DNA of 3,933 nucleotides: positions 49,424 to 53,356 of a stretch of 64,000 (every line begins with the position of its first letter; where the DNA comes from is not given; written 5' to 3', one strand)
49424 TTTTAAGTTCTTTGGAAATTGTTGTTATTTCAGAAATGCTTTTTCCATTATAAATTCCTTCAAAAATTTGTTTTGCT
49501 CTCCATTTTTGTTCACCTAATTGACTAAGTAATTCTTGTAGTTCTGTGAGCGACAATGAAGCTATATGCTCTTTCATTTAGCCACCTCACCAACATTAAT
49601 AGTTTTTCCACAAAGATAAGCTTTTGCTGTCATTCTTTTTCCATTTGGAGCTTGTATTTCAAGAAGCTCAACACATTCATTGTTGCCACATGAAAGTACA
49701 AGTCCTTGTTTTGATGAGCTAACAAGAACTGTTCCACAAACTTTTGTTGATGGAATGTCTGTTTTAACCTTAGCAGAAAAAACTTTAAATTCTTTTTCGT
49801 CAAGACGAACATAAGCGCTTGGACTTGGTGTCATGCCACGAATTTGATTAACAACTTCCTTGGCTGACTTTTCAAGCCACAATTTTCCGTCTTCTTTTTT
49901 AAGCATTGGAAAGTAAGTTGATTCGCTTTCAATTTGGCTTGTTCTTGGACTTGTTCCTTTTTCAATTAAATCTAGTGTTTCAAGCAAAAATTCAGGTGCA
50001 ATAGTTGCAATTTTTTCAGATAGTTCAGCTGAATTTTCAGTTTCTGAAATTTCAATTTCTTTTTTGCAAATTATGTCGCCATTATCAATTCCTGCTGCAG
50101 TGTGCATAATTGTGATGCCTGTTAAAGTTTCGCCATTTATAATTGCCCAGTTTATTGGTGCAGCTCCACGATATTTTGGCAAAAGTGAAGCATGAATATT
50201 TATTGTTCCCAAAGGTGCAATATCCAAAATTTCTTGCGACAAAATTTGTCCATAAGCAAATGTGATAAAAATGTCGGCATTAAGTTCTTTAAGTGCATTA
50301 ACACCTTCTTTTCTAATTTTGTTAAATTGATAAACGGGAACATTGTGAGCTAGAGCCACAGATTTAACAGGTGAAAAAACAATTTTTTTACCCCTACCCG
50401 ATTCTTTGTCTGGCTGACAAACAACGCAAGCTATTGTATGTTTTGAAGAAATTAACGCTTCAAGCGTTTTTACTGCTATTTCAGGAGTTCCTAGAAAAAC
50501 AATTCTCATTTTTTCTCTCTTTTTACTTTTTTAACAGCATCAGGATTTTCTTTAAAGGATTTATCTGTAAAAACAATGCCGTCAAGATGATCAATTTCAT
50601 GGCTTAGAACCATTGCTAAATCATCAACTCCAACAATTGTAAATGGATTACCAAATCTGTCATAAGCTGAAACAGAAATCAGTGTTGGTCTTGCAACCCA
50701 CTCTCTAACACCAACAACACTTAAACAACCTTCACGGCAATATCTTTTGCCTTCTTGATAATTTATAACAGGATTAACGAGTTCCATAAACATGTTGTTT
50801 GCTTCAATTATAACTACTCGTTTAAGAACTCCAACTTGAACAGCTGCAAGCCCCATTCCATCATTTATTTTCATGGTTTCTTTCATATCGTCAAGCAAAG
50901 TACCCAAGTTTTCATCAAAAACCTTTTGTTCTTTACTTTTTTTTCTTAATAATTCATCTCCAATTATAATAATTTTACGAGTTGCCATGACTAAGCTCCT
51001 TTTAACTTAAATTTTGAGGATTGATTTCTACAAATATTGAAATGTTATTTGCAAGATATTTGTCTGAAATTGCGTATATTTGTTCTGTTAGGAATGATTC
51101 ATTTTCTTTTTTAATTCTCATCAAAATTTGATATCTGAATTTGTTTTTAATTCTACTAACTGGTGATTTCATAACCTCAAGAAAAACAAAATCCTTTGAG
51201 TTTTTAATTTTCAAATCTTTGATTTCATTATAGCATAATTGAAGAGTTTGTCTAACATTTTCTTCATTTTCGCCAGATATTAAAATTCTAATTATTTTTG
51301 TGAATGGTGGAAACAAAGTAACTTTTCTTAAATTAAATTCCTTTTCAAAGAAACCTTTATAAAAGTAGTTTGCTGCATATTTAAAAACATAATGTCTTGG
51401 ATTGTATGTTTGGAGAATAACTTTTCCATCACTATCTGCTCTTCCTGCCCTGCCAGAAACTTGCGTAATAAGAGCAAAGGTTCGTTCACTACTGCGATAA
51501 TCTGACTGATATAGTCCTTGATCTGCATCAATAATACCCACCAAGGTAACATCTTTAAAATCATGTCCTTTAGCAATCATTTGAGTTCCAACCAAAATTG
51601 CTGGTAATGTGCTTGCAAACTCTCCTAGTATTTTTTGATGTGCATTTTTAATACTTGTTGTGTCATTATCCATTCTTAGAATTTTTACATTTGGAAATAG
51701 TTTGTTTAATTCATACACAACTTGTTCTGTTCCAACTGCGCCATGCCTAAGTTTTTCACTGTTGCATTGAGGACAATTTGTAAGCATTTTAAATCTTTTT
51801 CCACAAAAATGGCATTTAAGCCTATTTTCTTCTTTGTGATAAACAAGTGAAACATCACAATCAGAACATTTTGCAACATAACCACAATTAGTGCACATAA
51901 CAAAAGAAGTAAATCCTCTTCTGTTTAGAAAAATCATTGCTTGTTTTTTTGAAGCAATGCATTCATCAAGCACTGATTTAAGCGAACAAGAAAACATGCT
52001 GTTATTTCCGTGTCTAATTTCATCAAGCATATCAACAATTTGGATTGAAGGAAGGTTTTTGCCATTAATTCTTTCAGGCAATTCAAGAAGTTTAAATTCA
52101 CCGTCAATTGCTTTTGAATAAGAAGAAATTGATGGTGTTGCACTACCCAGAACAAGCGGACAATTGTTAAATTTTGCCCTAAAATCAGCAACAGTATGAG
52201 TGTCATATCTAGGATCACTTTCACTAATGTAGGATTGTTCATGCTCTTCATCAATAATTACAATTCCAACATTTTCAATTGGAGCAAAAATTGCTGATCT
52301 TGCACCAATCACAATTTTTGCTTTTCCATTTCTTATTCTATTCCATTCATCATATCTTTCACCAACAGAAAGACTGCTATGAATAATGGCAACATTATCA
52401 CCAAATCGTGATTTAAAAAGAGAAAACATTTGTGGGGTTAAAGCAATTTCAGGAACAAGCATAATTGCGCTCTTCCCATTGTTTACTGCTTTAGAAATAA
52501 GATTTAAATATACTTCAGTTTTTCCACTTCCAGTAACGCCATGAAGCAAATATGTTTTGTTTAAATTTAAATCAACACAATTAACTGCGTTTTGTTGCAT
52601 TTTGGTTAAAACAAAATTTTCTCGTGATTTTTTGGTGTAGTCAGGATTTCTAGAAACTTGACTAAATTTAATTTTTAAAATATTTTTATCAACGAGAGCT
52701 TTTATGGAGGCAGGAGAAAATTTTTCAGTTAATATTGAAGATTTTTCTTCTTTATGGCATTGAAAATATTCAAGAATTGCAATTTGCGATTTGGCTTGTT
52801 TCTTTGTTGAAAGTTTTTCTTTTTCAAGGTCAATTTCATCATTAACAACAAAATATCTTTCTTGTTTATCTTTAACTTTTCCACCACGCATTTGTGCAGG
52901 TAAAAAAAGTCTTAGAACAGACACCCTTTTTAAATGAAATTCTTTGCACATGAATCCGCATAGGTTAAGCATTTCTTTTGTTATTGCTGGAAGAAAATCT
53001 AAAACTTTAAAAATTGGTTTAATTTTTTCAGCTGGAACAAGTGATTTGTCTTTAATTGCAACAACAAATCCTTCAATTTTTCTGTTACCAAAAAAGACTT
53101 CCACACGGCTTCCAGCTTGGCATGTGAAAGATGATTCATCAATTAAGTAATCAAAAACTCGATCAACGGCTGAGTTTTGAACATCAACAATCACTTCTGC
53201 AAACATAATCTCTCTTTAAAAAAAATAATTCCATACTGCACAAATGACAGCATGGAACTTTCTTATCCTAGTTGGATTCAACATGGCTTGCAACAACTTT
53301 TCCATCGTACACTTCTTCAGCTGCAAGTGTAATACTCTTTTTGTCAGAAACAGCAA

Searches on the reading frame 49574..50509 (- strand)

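Call 44: search_protein_families(library=pfam, proteins=[window:49574-50509:-], max_evalue=0.0001)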
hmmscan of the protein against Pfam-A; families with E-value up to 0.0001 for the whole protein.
window:49574-50509:- (311 aa): 2 families
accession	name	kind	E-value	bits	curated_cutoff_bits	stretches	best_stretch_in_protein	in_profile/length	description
PF00551.24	Formyl_trans_N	-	4.6e-41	141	26.1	1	1-178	1-180/181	Formyl transferase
PF02911.23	Formyl_trans_C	-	2.2e-20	73.1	21.1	1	203-302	2-99/100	Formyl transferase, C-terminal domain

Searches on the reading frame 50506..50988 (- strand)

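Call 44: search_protein_families(library=pfam, proteins=[window:50506-50988:-], max_evalue=0.0001)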
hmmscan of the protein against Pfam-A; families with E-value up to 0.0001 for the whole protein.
window:50506-50988:- (160 aa): 1 family
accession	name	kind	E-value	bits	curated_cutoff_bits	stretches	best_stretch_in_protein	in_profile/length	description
PF01327.26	Pep_deformylase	-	2e-39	135.1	22.8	1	4-144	2-150/156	Polypeptide deformylase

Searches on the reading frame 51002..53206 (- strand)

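Call 44: search_protein_families(library=pfam, proteins=[window:51002-53206:-], max_evalue=0.0001)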
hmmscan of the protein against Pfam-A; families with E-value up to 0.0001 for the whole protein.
window:51002-53206:- (734 aa): 6 families
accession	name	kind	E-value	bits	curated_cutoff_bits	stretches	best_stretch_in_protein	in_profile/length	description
PF17764.6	PriA_3primeBD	-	2.2e-22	79.2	22.7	1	4-103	1-96/96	3'DNA-binding domain (3'BD)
PF00270.35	DEAD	-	4.3e-20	72.5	26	1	201-362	1-163/167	DEAD/DEAH box helicase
PF04851.21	ResIII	-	1.1e-15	58.4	22.5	1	198-359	2-163/164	Type III restriction enzyme, res subunit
PF18074.6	PriA_C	-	5.8e-15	56.3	26.9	1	634-730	1-95/95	Primosomal protein N C-terminal domain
PF00271.37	Helicase_C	-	1.6e-12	48.1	23.5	1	503-590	38-109/110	Helicase conserved C-terminal domain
PF18319.7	Zn_ribbon_PriA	-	1.5e-09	38.1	26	1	447-470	1-24/27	PriA DNA helicase Cys-rich region (CRR) domain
